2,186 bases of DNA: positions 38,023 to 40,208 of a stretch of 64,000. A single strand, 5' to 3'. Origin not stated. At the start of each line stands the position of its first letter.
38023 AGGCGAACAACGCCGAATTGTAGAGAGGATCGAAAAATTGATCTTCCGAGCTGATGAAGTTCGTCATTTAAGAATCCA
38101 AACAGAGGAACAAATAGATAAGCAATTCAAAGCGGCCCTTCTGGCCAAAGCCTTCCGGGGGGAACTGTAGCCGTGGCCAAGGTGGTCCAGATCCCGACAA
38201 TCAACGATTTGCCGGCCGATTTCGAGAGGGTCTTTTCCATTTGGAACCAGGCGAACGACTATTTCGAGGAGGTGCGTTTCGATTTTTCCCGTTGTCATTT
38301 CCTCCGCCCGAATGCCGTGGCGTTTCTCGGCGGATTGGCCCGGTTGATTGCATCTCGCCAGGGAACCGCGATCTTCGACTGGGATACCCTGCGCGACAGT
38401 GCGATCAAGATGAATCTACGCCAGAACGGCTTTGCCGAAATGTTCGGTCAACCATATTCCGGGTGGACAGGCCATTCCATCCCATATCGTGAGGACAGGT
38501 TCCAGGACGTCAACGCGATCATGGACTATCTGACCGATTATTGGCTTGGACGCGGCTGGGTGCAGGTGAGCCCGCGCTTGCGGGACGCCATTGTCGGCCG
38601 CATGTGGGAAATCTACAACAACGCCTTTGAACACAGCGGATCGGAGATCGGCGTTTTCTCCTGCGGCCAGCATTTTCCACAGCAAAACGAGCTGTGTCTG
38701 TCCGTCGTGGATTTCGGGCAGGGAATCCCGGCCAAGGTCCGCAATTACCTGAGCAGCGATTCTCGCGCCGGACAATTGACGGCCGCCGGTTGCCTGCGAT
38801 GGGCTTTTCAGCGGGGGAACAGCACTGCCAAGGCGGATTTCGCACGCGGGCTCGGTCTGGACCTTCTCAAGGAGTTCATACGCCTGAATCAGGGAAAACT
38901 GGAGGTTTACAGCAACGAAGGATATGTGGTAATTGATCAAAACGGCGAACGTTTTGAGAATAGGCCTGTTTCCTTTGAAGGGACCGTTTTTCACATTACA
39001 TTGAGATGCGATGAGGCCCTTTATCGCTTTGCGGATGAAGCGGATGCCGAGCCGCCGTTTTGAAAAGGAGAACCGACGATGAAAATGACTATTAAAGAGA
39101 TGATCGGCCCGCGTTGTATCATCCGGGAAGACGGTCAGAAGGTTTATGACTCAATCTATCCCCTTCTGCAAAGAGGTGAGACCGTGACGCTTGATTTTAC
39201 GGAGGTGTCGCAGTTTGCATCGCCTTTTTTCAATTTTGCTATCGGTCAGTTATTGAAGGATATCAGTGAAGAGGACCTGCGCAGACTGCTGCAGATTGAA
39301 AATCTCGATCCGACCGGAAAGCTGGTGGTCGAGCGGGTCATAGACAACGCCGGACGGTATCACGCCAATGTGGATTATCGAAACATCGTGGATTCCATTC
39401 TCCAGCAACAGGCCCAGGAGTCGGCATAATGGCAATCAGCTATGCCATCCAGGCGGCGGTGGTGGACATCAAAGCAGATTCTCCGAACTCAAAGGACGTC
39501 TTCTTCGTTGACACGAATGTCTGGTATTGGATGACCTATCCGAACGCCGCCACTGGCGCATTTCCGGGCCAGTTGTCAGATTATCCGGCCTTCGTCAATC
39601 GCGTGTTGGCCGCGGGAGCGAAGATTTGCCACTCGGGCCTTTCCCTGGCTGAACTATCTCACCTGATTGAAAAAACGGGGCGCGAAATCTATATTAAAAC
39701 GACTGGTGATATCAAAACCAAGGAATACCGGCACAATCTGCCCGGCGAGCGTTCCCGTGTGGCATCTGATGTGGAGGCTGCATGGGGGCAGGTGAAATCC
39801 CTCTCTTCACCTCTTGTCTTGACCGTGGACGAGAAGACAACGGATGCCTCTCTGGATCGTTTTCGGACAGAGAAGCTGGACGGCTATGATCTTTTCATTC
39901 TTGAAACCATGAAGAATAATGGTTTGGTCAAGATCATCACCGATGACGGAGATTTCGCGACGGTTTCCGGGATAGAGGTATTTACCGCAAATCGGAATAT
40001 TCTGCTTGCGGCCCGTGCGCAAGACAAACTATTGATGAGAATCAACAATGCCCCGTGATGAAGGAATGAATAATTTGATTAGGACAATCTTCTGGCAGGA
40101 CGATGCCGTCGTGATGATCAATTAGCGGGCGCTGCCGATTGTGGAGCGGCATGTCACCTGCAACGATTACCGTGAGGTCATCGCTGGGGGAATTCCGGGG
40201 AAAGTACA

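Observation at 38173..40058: GHKL ATPase/kinase + STAS-like + PIN-like nuclease triad, translationally coupled to the 3' end of a type I R-M operon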

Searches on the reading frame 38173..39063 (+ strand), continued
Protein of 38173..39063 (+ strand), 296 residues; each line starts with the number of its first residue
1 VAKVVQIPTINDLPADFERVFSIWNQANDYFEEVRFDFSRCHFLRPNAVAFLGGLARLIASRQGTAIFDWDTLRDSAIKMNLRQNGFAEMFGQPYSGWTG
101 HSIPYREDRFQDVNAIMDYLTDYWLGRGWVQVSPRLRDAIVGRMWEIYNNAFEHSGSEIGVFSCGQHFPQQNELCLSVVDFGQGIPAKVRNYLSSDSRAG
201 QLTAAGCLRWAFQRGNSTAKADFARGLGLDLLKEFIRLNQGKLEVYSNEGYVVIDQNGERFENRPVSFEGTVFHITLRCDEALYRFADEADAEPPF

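Call 48: fold_search(model_id=the predicted structure, library=pdb)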
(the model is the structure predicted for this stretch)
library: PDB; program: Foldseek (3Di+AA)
matches with E <= 10: 808; with E <= 0.001: 5
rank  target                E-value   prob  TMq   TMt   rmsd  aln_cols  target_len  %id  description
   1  1mx0_B                3.2e-04  0.99  0.25  0.18   9.6       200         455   13  Structure of topoisomerase subunit (released 2003-01-07)
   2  1mx0_C                4.3e-04  1.00  0.27  0.19   8.7       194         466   15  Structure of topoisomerase subunit (released 2003-01-07)
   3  2hkj                  4.3e-04  0.98  0.19  0.13   7.6       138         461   17  Topoisomerase VI-B bound to radicicol (released 2006-08-29)
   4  1z5a_B                6.0e-04  0.98  0.24  0.17  10.7       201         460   13  Topoisomerase VI-B, ADP-bound dimer form (released 2005-06-14)
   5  1mu5                  7.5e-04  0.97  0.19  0.13   7.3       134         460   17  Structure of topoisomerase subunit (released 2003-01-07)
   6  1z59                  1.2e-03  0.96  0.19  0.14   7.0       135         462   18  Topoisomerase VI-B, ADP-bound monomer form (released 2005-06-14)
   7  3sl2                  2.8e-03  1.00  0.25  0.47   6.0       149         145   20  ATP Forms a Stable Complex with the Essential Histidine Kinase WalK (YycG) Domain (released 2012-06-27)
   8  3zkd_F                5.9e-03  0.98  0.28  0.23   6.2       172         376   14  CRYSTAL STRUCTURE OF THE ATPASE REGION OF Mycobacterium tuberculosis GyrB WITH AMPPNP (released 2013-09-18)
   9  1l0o_A                6.5e-03  1.00  0.34  0.66   4.5       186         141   13  Crystal Structure of the Bacillus stearothermophilus Anti-Sigma Factor SpoIIAB with the Sporulation Sigma Factor Sigma (released 2002-04-03)
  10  3zkb_I                8.2e-03  0.97  0.27  0.23   5.5       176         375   15  CRYSTAL STRUCTURE OF THE ATPASE REGION OF Mycobacterium tuberculosis GyrB WITH AMPPNP (released 2013-09-18)
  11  3zkb_C                1.1e-02  0.98  0.29  0.23   5.4       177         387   15  CRYSTAL STRUCTURE OF THE ATPASE REGION OF Mycobacterium tuberculosis GyrB WITH AMPPNP (released 2013-09-18)
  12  3zkb_A                1.1e-02  0.97  0.27  0.22   5.4       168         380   14  CRYSTAL STRUCTURE OF THE ATPASE REGION OF Mycobacterium tuberculosis GyrB WITH AMPPNP (released 2013-09-18)
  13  3zkd_A                1.2e-02  0.98  0.29  0.24   5.7       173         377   14  CRYSTAL STRUCTURE OF THE ATPASE REGION OF Mycobacterium tuberculosis GyrB WITH AMPPNP (released 2013-09-18)
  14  3zkb_F                1.4e-02  0.96  0.29  0.23  10.4       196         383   14  CRYSTAL STRUCTURE OF THE ATPASE REGION OF Mycobacterium tuberculosis GyrB WITH AMPPNP (released 2013-09-18)
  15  3zkb_K                1.4e-02  0.92  0.28  0.23   8.4       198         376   12  CRYSTAL STRUCTURE OF THE ATPASE REGION OF Mycobacterium tuberculosis GyrB WITH AMPPNP (released 2013-09-18)
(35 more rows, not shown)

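Call 60: search_protein_families(library=pfam, proteins=[L006:2018-2572:+, L006:2758-3495:+, L006:1672-2028:+, L013:11850-13757:+], max_evalue=0.01)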
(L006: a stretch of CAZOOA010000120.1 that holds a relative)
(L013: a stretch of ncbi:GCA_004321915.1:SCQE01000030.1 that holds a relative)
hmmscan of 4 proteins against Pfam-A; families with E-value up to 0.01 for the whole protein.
L006:2018-2572:+ (184 aa): 1 family
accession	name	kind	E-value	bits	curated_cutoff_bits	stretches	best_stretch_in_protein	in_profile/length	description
PF01850.27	PIN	-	1.8e-06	29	23.6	1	19-165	1-115/120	PIN domain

L006:2758-3495:+ (245 aa): 0 families

L006:1672-2028:+ (118 aa): 1 family
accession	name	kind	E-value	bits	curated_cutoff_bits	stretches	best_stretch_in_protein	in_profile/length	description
PF14213.11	DUF4325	-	7e-15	54.9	23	1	23-85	1-63/64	STAS-like domain of unknown function (DUF4325)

L013:11850-13757:+ (635 aa): 2 families
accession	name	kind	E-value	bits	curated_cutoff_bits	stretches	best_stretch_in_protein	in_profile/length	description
PF04434.22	SWIM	-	3.6e-05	23.6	19.6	1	72-92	13-37/38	SWIM zinc finger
PF21810.3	DUF6880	-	0.00059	19.4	27.3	1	546-618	392-467/472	Family of unknown function (DUF6880)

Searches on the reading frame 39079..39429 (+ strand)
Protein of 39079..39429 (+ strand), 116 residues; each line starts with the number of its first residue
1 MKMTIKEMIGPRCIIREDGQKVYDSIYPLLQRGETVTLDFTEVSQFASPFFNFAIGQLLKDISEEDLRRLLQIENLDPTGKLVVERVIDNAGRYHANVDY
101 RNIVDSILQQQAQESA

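Call 3: search_protein_families(library=pfam, proteins=[window:39079-39429:+], max_evalue=1)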
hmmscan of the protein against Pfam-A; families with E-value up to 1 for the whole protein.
window:39079-39429:+ (116 aa): 2 families
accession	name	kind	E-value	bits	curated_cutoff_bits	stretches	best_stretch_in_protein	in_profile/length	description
PF14213.11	DUF4325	-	1.6e-18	66.6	23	1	18-80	1-63/64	STAS-like domain of unknown function (DUF4325)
PF03250.19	Tropomodulin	-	0.16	12.3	23.3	1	52-83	10-42/142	Tropomodulin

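Call 4: search_protein_families(library=padloc, proteins=[window:39079-39429:+], max_evalue=1)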
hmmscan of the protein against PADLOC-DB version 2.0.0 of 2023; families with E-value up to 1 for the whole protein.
window:39079-39429:+ (116 aa): 0 families

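Call 5: search_protein_families(library=ncbifam, proteins=[window:39079-39429:+], max_evalue=1)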
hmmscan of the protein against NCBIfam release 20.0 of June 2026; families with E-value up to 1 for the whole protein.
window:39079-39429:+ (116 aa): 0 families

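Call 30: search_solved_structures(query=window:39079-39429:+, max_evalue=0.01, show_alignments=2)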
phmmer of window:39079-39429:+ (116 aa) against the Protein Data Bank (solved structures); distinct sequences matched with E-value up to 0.01: 1.
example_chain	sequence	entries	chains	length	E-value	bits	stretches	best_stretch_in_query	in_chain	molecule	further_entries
9z7o_A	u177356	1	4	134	2.3e-34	120.9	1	2-115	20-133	Escherichia VapS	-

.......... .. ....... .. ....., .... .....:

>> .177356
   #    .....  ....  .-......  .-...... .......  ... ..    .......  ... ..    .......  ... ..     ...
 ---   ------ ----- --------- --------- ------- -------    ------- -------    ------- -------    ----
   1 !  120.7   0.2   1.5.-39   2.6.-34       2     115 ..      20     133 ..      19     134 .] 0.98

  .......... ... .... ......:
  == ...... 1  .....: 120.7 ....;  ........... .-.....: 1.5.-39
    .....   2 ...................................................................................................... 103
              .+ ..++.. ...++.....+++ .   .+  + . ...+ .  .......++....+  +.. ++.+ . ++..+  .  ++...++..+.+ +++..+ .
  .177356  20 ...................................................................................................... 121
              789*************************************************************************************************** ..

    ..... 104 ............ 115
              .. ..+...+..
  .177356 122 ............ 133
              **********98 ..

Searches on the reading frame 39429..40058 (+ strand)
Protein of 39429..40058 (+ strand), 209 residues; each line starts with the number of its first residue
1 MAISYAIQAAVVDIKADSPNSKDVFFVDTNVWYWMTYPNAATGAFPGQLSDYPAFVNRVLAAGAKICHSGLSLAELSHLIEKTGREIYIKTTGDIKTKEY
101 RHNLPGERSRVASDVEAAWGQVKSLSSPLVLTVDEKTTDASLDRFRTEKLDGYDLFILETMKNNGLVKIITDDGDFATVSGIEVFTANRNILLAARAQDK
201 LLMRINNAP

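Call 3: search_protein_families(library=pfam, proteins=[window:39429-40058:+], max_evalue=1)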
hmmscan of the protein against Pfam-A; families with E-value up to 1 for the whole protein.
window:39429-40058:+ (209 aa): 2 families
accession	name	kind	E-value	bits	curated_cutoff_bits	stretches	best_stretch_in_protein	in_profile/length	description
PF01850.27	PIN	-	1.4e-08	35.8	23.6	1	26-180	2-118/120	PIN domain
PF02763.20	Diphtheria_C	-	0.19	11.8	25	1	68-134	105-168/187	Diphtheria toxin, C domain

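Call 4: search_protein_families(library=padloc, proteins=[window:39429-40058:+], max_evalue=1)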
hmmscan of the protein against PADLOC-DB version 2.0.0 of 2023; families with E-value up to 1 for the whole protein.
window:39429-40058:+ (209 aa): 0 families

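Call 5: search_protein_families(library=ncbifam, proteins=[window:39429-40058:+], max_evalue=1)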
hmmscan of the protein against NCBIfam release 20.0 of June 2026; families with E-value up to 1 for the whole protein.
window:39429-40058:+ (209 aa): 1 family
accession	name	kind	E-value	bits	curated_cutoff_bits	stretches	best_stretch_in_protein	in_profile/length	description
NF004345.0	PRK05728.1-1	equivalog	0.07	12.9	281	1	101-147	66-111/147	DNA polymerase III subunit chi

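Call 14: find_homologous_proteins(query=window:39429-40058:+)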
Query window:39429-40058:+ (209 aa): 1118 proteins with E <= 0.001 among 1518 candidates; the best 120 are listed.
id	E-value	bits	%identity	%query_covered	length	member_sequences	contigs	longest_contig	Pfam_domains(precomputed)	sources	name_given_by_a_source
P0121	6.4e-133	458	100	100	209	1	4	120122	PF01850.28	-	-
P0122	1.7e-116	405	88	100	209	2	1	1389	PF01850.28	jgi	jgi:predicted nucleic acid-binding protein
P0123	2.1e-109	382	83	100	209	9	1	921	PF01850.28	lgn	-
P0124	6.0e-109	380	82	100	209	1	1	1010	PF01850.28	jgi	jgi:predicted nucleic acid-binding protein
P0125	2.1e-108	378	83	100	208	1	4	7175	PF01850.28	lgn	-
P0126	5.7e-106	370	81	100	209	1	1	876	PF01850.28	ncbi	-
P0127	5.7e-106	370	81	100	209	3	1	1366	PF01850.28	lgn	-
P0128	2.7e-105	368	79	100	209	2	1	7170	PF01850.28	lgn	-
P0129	1.5e-104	366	80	99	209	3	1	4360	PF01850.28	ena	-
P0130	2.1e-102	359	79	100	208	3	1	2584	PF01850.28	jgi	-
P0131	5.0e-102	358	79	100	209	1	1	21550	PF01850.28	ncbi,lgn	-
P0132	4.3e-100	351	78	100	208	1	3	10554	PF01850.28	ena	-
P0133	1.3e-98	346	77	99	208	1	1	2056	PF01850.28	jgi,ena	-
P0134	1.0e-94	334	82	90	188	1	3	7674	PF01850.28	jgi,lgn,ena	-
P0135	5.5e-88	312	70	98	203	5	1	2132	PF01850.28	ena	-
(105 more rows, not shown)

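Call 31: search_solved_structures(query=window:39429-40058:+, max_evalue=0.01, show_alignments=2)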
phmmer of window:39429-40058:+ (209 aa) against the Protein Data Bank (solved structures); distinct sequences matched with E-value up to 0.01: 1.
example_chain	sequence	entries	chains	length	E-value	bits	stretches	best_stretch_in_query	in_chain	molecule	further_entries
9z7o_C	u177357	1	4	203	6.9e-48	166.2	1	1-202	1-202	Escherichia VapC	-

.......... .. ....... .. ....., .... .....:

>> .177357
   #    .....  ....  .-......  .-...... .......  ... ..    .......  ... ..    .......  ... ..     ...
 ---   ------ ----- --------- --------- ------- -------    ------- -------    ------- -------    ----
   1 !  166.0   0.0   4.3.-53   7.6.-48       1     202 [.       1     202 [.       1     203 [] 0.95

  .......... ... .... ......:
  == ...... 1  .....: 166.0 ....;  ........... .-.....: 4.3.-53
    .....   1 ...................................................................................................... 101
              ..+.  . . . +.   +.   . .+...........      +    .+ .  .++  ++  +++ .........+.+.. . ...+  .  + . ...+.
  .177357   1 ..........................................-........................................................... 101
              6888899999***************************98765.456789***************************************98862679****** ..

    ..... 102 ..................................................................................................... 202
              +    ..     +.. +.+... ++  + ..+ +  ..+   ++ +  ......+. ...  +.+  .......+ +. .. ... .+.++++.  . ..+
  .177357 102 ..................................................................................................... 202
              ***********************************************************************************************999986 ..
